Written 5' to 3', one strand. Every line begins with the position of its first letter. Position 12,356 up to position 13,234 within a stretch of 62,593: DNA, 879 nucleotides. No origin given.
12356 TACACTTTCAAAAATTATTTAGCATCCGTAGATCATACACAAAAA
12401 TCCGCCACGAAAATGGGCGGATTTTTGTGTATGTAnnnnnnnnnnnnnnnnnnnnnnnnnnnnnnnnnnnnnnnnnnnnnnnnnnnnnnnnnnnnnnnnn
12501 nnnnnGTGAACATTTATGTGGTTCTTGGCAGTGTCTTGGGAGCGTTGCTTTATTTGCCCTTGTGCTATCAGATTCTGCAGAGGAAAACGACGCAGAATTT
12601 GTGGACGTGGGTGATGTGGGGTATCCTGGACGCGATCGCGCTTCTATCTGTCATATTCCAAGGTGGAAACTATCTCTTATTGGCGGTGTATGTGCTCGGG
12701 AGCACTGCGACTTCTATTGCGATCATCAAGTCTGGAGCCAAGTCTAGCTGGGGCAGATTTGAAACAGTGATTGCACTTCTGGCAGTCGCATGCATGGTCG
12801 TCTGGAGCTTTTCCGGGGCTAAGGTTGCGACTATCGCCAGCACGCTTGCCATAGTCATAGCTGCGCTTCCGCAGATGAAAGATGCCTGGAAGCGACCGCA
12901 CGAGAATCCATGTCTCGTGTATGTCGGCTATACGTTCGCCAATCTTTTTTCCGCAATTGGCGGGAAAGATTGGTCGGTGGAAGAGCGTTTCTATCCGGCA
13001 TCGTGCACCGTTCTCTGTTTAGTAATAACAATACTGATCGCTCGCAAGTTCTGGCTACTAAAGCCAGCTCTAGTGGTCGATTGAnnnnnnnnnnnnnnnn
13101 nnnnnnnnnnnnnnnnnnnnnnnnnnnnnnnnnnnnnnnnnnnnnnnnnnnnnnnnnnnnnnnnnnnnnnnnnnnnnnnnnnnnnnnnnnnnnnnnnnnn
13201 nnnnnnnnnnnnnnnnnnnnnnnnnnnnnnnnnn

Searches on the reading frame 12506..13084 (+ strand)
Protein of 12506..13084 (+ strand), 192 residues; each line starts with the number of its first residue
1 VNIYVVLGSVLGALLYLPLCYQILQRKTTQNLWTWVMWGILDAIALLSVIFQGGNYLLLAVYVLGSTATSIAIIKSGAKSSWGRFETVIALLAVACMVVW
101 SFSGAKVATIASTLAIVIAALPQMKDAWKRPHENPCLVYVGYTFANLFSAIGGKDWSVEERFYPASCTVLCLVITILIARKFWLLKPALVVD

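Call 92: search_protein_families(library=pfam, proteins=[window:12506-13084:+], max_evalue=1)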
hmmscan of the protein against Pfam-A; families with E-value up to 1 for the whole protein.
window:12506-13084:+ (192 aa): 1 family
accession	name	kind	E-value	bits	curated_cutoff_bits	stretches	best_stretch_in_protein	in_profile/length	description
PF22285.2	DUF6962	-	0.0041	17.6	27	1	60-162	69-172/198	Family of unknown function (DUF6962)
